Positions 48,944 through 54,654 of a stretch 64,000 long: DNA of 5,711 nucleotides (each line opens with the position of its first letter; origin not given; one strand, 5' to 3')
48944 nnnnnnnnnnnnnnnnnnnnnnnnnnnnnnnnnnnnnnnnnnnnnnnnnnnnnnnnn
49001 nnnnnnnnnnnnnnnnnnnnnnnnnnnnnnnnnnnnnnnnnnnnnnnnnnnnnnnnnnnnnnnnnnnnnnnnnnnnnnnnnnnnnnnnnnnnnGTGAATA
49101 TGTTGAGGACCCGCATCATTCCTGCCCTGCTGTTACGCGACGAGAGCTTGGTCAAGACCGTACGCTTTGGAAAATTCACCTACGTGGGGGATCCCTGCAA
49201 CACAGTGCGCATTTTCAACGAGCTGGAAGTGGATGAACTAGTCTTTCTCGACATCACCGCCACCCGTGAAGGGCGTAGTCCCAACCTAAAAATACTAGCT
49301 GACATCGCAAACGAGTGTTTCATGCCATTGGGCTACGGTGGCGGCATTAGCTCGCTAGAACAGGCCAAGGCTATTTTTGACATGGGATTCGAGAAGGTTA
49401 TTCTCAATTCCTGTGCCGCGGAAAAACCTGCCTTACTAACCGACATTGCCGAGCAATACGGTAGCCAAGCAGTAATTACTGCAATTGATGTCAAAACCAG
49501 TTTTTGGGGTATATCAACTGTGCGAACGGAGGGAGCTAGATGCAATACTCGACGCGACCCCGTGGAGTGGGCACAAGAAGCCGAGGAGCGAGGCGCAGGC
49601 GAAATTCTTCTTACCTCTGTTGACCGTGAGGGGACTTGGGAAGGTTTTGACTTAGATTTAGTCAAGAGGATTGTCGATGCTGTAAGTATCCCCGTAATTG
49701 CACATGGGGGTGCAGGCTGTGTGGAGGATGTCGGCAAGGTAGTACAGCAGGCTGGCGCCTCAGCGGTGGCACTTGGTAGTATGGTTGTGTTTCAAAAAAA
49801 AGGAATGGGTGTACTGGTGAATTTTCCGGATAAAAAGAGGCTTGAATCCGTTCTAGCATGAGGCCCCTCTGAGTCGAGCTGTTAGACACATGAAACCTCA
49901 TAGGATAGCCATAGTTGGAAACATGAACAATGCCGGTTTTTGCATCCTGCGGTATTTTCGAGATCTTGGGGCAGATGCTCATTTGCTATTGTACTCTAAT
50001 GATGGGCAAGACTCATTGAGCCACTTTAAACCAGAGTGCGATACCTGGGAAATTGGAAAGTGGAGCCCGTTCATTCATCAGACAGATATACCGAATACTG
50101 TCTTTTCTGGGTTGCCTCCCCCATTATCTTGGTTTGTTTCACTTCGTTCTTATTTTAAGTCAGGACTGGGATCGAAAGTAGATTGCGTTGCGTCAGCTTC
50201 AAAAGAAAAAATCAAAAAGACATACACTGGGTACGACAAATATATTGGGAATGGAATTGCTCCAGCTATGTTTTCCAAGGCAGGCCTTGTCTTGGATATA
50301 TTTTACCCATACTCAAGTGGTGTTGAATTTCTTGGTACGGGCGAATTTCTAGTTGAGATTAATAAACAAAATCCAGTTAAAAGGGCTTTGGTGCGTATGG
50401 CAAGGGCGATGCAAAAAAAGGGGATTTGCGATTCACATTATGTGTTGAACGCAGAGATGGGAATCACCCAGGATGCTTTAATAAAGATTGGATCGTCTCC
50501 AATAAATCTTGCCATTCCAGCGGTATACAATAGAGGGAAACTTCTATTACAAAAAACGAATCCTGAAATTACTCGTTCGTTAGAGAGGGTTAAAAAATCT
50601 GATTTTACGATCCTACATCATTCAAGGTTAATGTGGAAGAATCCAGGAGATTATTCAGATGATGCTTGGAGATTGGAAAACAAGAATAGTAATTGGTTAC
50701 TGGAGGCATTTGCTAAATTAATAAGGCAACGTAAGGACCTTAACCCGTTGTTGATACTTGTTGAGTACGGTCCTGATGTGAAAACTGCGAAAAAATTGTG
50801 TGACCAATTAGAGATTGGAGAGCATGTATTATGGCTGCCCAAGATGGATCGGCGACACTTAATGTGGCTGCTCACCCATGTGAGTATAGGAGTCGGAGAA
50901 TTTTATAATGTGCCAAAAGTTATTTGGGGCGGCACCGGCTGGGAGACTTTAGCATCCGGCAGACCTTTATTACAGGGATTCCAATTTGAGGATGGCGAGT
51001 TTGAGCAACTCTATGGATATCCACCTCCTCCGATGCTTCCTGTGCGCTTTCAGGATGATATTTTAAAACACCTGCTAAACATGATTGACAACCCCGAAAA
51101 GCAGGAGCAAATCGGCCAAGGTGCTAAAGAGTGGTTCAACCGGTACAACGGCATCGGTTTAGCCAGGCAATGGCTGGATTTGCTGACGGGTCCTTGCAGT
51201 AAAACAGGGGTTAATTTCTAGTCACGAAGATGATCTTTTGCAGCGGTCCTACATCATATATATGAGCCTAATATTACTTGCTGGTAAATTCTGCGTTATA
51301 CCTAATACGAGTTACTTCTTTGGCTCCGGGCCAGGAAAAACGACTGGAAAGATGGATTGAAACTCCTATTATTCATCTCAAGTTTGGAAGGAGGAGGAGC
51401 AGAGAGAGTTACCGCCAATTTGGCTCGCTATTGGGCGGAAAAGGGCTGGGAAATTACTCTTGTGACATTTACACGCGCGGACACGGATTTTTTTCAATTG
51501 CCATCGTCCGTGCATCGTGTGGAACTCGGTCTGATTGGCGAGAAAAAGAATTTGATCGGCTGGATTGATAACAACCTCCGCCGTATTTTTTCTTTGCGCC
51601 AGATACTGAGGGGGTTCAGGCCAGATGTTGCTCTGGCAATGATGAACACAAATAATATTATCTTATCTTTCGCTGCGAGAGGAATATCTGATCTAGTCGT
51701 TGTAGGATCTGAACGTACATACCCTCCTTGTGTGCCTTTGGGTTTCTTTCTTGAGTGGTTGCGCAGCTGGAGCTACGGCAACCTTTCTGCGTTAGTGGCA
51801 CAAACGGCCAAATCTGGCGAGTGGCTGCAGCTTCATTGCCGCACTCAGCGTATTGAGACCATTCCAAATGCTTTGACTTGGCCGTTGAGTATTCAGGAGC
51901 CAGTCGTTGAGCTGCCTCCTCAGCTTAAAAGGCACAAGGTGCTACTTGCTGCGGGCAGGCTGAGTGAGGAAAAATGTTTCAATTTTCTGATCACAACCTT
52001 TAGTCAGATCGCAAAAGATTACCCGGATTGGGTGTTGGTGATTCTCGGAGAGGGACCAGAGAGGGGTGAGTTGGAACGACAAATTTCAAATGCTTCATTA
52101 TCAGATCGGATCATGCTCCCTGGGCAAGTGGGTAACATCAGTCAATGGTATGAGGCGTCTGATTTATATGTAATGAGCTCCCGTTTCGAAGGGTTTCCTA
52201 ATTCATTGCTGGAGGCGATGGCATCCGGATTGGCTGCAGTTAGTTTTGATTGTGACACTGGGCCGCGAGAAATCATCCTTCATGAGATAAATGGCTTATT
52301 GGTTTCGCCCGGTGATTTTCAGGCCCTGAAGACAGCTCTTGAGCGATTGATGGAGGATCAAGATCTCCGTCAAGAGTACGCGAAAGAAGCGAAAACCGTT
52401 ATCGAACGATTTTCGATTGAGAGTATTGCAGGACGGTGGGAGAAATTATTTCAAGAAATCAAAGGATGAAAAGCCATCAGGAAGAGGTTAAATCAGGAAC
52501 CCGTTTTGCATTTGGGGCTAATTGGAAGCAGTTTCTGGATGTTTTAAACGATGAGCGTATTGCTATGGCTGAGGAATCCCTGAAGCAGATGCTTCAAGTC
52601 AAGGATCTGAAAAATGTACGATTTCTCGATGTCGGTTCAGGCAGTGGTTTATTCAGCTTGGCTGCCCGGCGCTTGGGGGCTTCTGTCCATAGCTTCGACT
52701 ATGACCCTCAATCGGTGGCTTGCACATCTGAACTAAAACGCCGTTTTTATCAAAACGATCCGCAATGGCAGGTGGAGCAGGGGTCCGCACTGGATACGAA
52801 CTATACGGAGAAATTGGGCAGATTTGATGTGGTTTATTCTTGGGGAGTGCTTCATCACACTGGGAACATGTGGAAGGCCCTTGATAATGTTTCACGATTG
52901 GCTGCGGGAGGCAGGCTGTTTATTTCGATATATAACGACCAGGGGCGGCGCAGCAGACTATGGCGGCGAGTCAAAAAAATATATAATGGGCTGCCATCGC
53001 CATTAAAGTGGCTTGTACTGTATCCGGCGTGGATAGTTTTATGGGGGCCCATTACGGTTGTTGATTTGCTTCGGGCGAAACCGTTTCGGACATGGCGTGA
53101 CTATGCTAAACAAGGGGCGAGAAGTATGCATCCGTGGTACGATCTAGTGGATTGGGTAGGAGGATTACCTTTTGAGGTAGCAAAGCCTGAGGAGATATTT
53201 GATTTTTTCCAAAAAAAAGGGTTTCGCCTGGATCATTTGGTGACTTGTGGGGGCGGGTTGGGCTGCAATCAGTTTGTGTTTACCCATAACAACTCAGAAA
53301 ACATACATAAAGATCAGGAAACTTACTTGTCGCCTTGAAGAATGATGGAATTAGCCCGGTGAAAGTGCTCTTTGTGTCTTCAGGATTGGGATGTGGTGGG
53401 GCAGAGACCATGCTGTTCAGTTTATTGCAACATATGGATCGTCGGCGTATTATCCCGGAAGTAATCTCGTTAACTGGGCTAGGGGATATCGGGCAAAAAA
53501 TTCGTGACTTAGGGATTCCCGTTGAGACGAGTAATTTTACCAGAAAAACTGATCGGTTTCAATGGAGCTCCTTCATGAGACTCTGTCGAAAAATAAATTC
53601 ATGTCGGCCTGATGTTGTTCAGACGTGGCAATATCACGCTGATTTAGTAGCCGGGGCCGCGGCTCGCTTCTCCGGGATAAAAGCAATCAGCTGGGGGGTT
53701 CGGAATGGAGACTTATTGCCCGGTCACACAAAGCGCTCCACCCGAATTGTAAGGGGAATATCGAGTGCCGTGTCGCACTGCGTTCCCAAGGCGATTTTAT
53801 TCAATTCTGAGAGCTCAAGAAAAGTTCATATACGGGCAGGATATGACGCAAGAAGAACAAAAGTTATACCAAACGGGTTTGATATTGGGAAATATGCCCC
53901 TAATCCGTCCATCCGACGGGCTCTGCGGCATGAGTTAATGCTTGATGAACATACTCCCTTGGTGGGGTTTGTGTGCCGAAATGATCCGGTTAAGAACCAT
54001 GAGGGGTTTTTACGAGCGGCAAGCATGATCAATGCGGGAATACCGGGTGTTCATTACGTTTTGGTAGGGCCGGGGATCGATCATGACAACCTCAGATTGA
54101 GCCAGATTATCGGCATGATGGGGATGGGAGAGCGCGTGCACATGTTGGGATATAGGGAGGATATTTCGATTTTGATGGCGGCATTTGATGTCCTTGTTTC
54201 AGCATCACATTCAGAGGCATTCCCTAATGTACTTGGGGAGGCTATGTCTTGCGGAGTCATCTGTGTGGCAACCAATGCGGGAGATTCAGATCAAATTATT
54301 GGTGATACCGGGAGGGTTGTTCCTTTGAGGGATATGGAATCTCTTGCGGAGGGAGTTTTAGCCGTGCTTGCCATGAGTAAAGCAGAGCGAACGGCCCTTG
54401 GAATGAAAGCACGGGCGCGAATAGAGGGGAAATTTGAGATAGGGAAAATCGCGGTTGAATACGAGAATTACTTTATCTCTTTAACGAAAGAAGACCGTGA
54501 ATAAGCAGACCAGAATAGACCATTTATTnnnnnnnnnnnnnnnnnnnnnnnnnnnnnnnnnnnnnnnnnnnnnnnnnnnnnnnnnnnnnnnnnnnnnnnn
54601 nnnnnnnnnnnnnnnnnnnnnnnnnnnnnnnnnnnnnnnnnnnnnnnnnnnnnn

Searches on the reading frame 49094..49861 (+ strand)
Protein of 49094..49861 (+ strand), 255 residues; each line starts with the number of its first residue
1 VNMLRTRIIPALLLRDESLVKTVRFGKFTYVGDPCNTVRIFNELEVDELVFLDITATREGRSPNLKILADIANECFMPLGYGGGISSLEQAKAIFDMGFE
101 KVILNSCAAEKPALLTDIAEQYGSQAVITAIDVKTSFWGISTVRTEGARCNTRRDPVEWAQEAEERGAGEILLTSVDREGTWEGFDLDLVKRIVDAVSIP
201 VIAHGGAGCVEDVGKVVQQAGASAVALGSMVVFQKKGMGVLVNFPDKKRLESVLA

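Call 8: search_protein_families(library=pfam, proteins=[window:49094-49861:+], max_evalue=0.001)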
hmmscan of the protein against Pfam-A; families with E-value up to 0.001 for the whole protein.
window:49094-49861:+ (255 aa): 5 families
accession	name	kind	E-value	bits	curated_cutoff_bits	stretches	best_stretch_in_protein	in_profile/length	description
PF00977.27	His_biosynth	-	2.1e-62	211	23.6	1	7-231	1-222/228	Histidine biosynthesis protein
PF01207.24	Dus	-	6.9e-07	29.1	20.4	1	152-228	136-214/311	Dihydrouridine synthase (Dus)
PF03060.21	NMO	-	1.4e-06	28.4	28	1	147-231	136-225/331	Nitronate monooxygenase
PF02581.23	TMP-TENI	-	0.00019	21.3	27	0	167-230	120-179/180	Thiamine monophosphate synthase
PF01180.27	DHO_dh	-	0.00034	20.3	27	1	187-235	227-276/291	Dihydroorotate dehydrogenase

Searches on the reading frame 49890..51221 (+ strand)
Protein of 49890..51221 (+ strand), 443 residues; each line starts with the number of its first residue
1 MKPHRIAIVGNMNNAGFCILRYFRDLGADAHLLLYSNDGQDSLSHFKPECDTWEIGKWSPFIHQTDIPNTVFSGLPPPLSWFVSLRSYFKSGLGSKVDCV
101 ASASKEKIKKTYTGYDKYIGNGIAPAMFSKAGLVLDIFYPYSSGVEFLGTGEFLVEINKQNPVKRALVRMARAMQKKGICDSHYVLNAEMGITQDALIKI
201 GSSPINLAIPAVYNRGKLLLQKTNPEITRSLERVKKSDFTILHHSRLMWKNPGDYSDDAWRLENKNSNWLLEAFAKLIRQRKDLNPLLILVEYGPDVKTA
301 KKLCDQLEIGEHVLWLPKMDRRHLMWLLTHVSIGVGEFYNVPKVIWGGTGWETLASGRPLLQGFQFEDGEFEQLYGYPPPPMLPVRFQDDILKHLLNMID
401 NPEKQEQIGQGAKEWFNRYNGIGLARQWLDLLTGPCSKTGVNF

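Call 8: search_protein_families(library=pfam, proteins=[window:49890-51221:+], max_evalue=0.001)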
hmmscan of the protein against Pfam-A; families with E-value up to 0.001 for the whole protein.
window:49890-51221:+ (443 aa): 1 family
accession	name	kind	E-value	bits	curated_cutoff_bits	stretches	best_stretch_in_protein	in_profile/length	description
PF00534.26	Glycos_transf_1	-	2.1e-06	27.8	26.4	1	263-329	26-91/172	Glycosyl transferases group 1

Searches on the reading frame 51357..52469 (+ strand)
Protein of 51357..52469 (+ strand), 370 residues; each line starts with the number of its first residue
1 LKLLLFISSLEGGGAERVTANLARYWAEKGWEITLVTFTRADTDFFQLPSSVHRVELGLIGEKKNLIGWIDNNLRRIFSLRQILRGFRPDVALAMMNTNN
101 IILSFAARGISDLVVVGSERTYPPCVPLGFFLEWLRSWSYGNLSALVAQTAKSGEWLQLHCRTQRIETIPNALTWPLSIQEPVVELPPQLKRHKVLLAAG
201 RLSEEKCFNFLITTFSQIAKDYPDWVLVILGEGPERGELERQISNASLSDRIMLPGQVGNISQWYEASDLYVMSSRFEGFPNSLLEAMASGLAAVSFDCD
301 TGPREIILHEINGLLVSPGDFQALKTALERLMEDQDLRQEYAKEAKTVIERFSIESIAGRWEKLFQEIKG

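Call 11: search_protein_families(library=pfam, proteins=[window:51357-52469:+], max_evalue=0.001)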
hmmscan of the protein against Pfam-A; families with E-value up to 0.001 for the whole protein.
window:51357-52469:+ (370 aa): 4 families
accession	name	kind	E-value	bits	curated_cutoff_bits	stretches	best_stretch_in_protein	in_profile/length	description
PF00534.26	Glycos_transf_1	-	8.5e-38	130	26.4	1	192-347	14-171/172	Glycosyl transferases group 1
PF13692.12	Glyco_trans_1_4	-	9.4e-36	123.6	27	1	194-334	2-142/142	Glycosyl transferases group 1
PF13439.12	Glyco_transf_4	-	2.4e-13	50.9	28.5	1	13-172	2-165/170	Glycosyltransferase Family 4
PF13579.12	Glyco_trans_4_4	-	7.9e-13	49.5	29.7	1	13-171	1-157/158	Glycosyl transferase 4-like domain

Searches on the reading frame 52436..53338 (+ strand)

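Call 11: search_protein_families(library=pfam, proteins=[window:52436-53338:+], max_evalue=0.001)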
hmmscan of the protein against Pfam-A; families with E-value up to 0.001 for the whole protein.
window:52436-53338:+ (300 aa): 7 families
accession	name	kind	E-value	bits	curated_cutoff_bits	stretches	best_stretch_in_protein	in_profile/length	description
PF13489.12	Methyltransf_23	-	2.2e-14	54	27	1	52-177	16-130/164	Methyltransferase domain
PF08242.18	Methyltransf_12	-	2.1e-12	48.1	30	1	64-158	1-95/98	Methyltransferase domain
PF08241.18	Methyltransf_11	-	4.5e-12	46.9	21.2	1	64-162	1-94/95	Methyltransferase domain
PF13847.12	Methyltransf_31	-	6.4e-11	42.6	27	1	59-167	3-113/145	Methyltransferase domain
PF13649.12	Methyltransf_25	-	2.3e-10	41.4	27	1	64-156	2-93/97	Methyltransferase domain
PF06325.19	PrmA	-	3.4e-07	30.5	22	1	52-113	154-215/296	Ribosomal protein L11 methyltransferase (PrmA)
PF08003.17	Methyltransf_9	-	0.00057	19.4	23.8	1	55-163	111-217/315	Protein of unknown function (DUF1698)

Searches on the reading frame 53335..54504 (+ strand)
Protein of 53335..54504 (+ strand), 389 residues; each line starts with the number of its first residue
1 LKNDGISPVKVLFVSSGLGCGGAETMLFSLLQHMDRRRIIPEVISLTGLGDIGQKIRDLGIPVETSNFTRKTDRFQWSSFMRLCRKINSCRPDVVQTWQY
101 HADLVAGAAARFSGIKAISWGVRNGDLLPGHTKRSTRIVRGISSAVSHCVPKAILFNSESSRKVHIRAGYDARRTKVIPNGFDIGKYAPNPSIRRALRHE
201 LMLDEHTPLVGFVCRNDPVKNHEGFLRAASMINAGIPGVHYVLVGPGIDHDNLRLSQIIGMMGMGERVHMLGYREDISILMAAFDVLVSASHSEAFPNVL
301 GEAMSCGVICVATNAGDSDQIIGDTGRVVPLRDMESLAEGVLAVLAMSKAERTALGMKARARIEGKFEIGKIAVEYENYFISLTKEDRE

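Call 11: search_protein_families(library=pfam, proteins=[window:53335-54504:+], max_evalue=0.001)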
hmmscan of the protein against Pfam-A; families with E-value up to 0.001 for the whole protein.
window:53335-54504:+ (389 aa): 4 families
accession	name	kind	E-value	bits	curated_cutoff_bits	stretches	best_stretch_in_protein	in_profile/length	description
PF13692.12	Glyco_trans_1_4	-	3.3e-25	89.4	27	1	208-346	2-141/142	Glycosyl transferases group 1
PF00534.26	Glycos_transf_1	-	4.5e-24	85.3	26.4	1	196-360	4-170/172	Glycosyl transferases group 1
PF13439.12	Glyco_transf_4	-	3.2e-16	60.3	28.5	1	21-184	2-168/170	Glycosyltransferase Family 4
PF13579.12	Glyco_trans_4_4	-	7.9e-06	26.7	29.7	1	21-181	1-158/158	Glycosyl transferase 4-like domain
